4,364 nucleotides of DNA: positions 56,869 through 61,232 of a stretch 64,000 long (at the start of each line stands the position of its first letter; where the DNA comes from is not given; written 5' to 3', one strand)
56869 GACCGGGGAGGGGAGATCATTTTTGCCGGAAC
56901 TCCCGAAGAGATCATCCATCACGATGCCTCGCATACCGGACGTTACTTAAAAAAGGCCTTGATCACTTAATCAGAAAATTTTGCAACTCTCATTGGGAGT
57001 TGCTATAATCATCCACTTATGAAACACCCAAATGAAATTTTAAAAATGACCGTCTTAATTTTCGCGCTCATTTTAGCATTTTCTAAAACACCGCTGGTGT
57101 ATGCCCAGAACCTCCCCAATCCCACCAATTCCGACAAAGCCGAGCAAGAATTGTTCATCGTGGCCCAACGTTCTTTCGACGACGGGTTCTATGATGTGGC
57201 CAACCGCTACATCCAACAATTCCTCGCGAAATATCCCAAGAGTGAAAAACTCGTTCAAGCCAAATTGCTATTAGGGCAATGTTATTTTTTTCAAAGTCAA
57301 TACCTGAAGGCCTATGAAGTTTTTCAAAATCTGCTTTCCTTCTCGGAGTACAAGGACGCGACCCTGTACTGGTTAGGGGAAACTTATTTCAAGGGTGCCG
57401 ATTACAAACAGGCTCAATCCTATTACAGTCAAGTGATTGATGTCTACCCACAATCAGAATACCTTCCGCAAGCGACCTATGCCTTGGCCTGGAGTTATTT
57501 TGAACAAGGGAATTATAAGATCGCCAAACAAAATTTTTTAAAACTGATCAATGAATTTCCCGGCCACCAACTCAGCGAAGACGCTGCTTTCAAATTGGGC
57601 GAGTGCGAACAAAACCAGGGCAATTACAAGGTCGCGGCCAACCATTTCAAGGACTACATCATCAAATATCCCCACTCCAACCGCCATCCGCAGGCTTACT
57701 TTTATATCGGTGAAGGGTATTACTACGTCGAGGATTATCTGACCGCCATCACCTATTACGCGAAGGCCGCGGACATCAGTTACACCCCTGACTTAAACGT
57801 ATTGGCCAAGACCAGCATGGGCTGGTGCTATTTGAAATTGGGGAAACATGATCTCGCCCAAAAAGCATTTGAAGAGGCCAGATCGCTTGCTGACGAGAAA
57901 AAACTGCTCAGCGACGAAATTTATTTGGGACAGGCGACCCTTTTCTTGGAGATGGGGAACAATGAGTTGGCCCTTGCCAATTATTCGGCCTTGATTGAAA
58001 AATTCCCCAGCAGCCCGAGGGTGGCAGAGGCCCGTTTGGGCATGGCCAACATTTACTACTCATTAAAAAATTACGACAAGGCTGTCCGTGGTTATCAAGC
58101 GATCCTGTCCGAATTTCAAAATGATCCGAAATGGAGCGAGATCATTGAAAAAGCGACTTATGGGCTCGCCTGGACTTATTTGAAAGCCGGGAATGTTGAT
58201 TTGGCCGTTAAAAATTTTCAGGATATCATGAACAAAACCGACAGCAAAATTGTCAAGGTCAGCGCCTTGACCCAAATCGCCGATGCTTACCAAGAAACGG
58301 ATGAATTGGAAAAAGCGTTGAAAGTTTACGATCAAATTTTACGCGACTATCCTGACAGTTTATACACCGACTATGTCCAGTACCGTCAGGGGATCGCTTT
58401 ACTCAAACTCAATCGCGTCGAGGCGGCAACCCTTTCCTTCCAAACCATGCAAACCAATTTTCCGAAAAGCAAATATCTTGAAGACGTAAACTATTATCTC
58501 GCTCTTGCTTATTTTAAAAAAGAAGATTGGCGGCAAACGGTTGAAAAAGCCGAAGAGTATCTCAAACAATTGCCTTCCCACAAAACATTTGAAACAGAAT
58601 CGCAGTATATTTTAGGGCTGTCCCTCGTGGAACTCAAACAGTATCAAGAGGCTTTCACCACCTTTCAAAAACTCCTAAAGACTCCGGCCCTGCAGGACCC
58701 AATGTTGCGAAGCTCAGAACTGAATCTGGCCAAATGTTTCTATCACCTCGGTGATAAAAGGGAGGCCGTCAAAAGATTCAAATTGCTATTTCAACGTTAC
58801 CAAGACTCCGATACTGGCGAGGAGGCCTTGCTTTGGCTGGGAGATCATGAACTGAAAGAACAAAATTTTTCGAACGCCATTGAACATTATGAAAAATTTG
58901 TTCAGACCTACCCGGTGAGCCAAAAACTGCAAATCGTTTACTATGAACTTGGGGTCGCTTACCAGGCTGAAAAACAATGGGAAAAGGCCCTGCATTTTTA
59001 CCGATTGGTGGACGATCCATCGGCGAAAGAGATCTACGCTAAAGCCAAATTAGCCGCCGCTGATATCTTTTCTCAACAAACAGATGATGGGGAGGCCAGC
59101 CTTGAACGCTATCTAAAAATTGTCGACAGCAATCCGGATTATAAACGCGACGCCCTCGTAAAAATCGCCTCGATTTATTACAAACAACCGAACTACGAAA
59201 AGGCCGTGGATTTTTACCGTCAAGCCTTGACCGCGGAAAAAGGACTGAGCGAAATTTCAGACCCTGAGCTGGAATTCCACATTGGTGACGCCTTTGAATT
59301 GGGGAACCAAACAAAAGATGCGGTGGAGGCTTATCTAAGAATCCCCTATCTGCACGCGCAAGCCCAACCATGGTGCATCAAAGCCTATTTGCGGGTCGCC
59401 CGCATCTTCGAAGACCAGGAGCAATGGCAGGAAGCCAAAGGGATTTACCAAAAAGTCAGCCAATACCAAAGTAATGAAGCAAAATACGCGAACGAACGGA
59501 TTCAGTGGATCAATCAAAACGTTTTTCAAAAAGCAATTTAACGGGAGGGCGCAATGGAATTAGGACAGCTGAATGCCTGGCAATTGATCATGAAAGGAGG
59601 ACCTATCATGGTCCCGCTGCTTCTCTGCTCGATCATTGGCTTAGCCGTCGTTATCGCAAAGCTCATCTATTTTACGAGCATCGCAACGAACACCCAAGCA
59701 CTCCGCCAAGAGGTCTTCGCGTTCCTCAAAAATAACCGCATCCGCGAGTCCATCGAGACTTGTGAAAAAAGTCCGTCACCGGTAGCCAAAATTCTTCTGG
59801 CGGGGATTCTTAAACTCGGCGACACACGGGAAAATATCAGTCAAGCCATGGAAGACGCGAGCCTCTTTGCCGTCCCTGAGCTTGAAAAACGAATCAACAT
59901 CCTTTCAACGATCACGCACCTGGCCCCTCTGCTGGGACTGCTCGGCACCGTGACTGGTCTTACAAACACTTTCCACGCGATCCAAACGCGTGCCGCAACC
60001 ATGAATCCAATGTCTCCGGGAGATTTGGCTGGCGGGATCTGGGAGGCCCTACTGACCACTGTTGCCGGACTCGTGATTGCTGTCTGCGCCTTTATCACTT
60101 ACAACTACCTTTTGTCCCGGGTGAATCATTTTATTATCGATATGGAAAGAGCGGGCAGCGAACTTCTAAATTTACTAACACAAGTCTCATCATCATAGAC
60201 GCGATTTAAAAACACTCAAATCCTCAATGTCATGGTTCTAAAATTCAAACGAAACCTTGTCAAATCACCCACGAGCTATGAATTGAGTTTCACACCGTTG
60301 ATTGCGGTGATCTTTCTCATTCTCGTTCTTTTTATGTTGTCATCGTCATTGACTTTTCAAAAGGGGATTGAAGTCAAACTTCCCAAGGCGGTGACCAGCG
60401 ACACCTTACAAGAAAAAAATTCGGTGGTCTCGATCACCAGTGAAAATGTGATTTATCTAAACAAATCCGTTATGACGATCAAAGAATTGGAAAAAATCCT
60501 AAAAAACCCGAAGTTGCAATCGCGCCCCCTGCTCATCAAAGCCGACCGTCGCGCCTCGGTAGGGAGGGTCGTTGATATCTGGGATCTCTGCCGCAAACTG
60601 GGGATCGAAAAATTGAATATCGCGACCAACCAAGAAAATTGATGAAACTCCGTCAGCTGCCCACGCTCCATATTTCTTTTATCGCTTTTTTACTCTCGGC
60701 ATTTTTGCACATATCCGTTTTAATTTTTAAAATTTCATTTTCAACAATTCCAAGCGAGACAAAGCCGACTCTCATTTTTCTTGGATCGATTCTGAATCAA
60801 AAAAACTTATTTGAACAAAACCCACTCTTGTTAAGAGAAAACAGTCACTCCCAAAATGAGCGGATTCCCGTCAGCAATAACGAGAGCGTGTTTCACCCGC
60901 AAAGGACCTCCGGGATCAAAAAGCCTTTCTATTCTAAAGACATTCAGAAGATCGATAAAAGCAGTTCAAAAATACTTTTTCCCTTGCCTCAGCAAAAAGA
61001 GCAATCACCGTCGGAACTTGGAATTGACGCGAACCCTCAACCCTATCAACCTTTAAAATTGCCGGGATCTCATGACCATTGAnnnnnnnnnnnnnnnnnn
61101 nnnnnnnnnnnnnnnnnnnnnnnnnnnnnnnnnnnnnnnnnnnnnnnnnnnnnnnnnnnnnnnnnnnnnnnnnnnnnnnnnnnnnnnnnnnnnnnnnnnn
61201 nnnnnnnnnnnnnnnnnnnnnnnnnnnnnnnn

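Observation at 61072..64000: Zinc-ribbon membrane protein, pilin-like protein, PilM-PilN fusion and PilO directly downstream of the ExbBD motor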

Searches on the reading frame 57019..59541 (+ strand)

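Call 5: search_protein_families(library=pfam, max_evalue=1, proteins=[window:57019-59541:+])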
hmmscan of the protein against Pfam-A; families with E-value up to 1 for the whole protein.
window:57019-59541:+ (840 aa): 38 families (the best 25 are shown)
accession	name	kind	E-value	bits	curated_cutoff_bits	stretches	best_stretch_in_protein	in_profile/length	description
PF13174.12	TPR_6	-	3.7e-71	231.5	26.3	14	115-146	2-33/33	Tetratricopeptide repeat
PF07719.23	TPR_2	-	1e-53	175.4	27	11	267-291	7-31/34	Tetratricopeptide repeat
PF13424.12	TPR_12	-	5.3e-45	151.9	30.1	8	226-291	5-75/77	Tetratricopeptide repeat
PF00515.34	TPR_1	-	1.2e-41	139.3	27.8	5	265-290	5-30/34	Tetratricopeptide repeat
PF13432.12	TPR_16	-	2e-41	140.5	32.7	8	303-370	1-65/65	Tetratricopeptide repeat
PF13428.12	TPR_14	-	9.4e-39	128.3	23.5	4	416-448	3-35/44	Tetratricopeptide repeat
PF13525.12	YfiO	-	7.4e-34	117.7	25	7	455-540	9-93/203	Outer membrane lipoprotein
PF14559.12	TPR_19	-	1.9e-33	115.1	25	7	310-374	2-63/68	Tetratricopeptide repeat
PF13181.12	TPR_8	-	3.4e-23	80.2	25.7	6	712-740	3-31/34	Tetratricopeptide repeat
PF12895.13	ANAPC3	-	6.5e-20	71.6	27.2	6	490-551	25-81/82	Anaphase-promoting complex, cyclosome, subunit 3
PF13176.12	TPR_7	-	8.4e-15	54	27.9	2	712-742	1-31/36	Tetratricopeptide repeat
PF23914.1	TPR_CcmH_CycH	-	2.9e-10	40.7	42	3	463-561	62-156/158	Cytochrome c-type biogenesis protein H TPR domain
PF13512.12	TPR_18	-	3.3e-10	40.7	21.9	2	470-541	29-99/145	Tetratricopeptide repeat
PF09976.15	TPR_21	-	1.9e-09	38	25.5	1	100-208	26-134/193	Tetratricopeptide repeat-like domain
PF17874.7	TPR_MalT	-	8.6e-09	35.5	45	1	152-404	42-307/336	MalT-like TPR region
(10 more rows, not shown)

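Call 6: search_protein_families(library=ncbifam, max_evalue=1, proteins=[window:57019-59541:+])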
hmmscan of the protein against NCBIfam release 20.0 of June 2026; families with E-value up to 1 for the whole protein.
window:57019-59541:+ (840 aa): 28 families (the best 25 are shown)
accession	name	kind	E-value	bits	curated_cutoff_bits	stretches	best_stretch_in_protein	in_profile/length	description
TIGR02795.1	tol_pal_ybgF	equivalog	1e-73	245.5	90.1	10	124-202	13-91/119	tol-pal system protein YbgF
TIGR03302.1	OM_YfiO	subfamily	1.1e-50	172.4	81.4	7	377-490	33-154/239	outer membrane protein assembly factor BamD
NF052312.1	T9SS_PorW_SprE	equivalog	3.2e-31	108.7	250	6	533-742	111-322/716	type IX secretion system periplasmic lipoprotein PorW/SprE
TIGR02917.1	PEP_TPR_lipo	equivalog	3.3e-29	101.4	312.2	3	151-422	296-544/899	XrtA/PEP-CTERM system TPR-repeat protein PrsT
NF040959.1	MamA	equivalog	3.1e-27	95.4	200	7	568-659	75-160/204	magnetosome protein MamA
TIGR02552.1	LcrH_SycD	equivalog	5.6e-24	84.4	104.8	7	151-254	19-116/136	SycD/LcrH family type III secretion system chaperone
NF008068.0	PRK10803.1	equivalog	9.7e-20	71.6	383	6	128-225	158-255/263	cell division protein CpoB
NF008757.0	PRK11788.1-5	equivalog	3e-16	59.5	363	2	337-460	70-187/388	lipopolysaccharide assembly protein LapB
NF008756.0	PRK11788.1-4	equivalog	5.8e-16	58.5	474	5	334-517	67-243/389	lipopolysaccharide assembly protein LapB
NF047507.1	TPR_BatC_Lepto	exception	2e-15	56.9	175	4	345-447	33-129/214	TPR repeat-containing protein BatC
TIGR02521.1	type_IV_pilW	equivalog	5.1e-15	55.7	154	5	489-634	66-202/234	type IV pilus biogenesis/stability protein PilW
NF033920.0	C39_PA2778_fam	equivalog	9.4e-14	51.4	150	5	301-385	158-232/255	PA2778 family cysteine peptidase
NF033762.1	social_mot_Tgl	equivalog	2.9e-13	49.7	225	2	311-480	78-233/252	social motility TPR repeat lipoprotein Tgl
NF052230.1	T9SS_PorE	exception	6.8e-13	47.8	600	4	49-149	25-127/648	PorE family type IX secretion system protein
NF047371.1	FlcA_CTERM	equivalog_domain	2.2e-12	46.3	300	5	186-330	398-538/646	periplasmic flagellar collar protein FlcA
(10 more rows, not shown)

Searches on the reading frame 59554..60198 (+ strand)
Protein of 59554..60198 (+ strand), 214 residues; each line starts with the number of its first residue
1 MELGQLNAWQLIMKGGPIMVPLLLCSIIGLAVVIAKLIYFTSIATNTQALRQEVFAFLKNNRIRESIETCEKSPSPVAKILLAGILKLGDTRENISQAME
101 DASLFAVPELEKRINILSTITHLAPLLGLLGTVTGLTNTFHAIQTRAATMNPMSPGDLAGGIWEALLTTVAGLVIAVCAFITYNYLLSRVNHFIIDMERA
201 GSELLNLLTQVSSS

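Call 5: search_protein_families(library=pfam, max_evalue=1, proteins=[window:59554-60198:+])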
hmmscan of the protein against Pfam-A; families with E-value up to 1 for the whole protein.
window:59554-60198:+ (214 aa): 2 families
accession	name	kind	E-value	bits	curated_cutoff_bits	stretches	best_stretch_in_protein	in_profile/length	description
PF01618.21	MotA_ExbB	-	1.7e-29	102.6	22.9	1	75-198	4-126/127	MotA/TolQ/ExbB proton channel family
PF15763.10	DUF4692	-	0.31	11.9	27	1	162-189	2-29/167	Regulator of human erythroid cell expansion (RHEX)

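Call 6: search_protein_families(library=ncbifam, max_evalue=1, proteins=[window:59554-60198:+])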
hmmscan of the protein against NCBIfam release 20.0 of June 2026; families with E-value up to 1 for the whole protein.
window:59554-60198:+ (214 aa): 9 families
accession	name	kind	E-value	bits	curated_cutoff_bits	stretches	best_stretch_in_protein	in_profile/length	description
TIGR02796.1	tolQ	equivalog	1.7e-27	96.6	221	1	18-209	16-215/216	protein TolQ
TIGR02797.1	exbB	equivalog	3.2e-18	66.3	206.2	1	18-207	16-208/211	tonB-system energizer ExbB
NF008066.0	PRK10801.1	equivalog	1.7e-13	50.6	403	1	18-208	20-217/230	Tol-Pal system protein TolQ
TIGR02805.1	exbB2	equivalog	1.2e-11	44.9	135.35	1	109-192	50-129/138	TonB-system energizer ExbB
NF007722.0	PRK10414.1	equivalog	1.7e-11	44.1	402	1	115-200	131-212/244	tol-pal system-associated acyl-CoA thioesterase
NF006527.0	PRK08990.1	equivalog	0.013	14.8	341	1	95-181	121-198/254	flagellar motor protein PomA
NF005237.0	PRK06743.1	equivalog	0.025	13.9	373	1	106-181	155-221/277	flagellar motor protein MotP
NF006284.1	PRK08456.1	equivalog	0.25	10.5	380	1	120-185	149-205/252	flagellar motor stator protein MotA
NF043058.1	T4SS_LegC2C7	subfamily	0.38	9.7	350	1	4-44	40-77/348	LegC2/C7 family Dot/Icm T4SS effector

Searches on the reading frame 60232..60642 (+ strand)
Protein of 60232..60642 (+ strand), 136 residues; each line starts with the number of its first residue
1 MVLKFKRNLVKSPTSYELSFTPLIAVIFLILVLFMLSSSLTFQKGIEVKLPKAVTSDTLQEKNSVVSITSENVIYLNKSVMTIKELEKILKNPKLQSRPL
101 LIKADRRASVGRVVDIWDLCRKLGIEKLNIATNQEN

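Call 5: search_protein_families(library=pfam, max_evalue=1, proteins=[window:60232-60642:+])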
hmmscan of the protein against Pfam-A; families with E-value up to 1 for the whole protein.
window:60232-60642:+ (136 aa): 2 families
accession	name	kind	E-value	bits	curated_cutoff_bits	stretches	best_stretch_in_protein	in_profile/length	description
PF02472.21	ExbD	-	6.1e-25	88.2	25.4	1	16-134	6-127/128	Biopolymer transport protein ExbD/TolR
PF03960.21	ArsC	-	0.026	15.3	24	1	81-112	40-71/79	ArsC family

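Call 6: search_protein_families(library=ncbifam, max_evalue=1, proteins=[window:60232-60642:+])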
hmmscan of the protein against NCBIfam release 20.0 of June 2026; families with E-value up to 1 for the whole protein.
window:60232-60642:+ (136 aa): 5 families
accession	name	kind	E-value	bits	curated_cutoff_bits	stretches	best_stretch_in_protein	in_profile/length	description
TIGR02801.1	tolR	equivalog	9.5e-15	55.4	127.3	1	16-132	3-128/129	protein TolR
TIGR02804.1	ExbD_2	equivalog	4.4e-12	46.4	123.45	1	17-133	3-120/121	TonB system transport protein ExbD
NF008429.0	PRK11267.1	equivalog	1.1e-08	35.2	216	1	1-130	1-132/141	TonB system transport protein ExbD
TIGR02803.1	ExbD_1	equivalog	2.1e-07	31.1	152.95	1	16-130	2-118/122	TonB system transport protein ExbD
NF008248.0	PRK11024.1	equivalog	0.0005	20.2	162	1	16-69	14-66/142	colicin uptake protein TolR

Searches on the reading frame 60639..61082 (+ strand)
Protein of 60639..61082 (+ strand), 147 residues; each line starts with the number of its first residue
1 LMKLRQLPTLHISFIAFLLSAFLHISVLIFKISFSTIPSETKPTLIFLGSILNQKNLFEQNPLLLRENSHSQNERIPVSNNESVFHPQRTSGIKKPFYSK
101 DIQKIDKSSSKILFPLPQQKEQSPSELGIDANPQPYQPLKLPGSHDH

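Call 5: search_protein_families(library=pfam, max_evalue=1, proteins=[window:60639-61082:+])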
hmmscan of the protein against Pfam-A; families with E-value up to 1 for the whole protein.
window:60639-61082:+ (147 aa): 0 families

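Call 6: search_protein_families(library=ncbifam, max_evalue=1, proteins=[window:60639-61082:+])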
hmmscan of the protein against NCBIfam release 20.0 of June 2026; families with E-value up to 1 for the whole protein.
window:60639-61082:+ (147 aa): 0 families
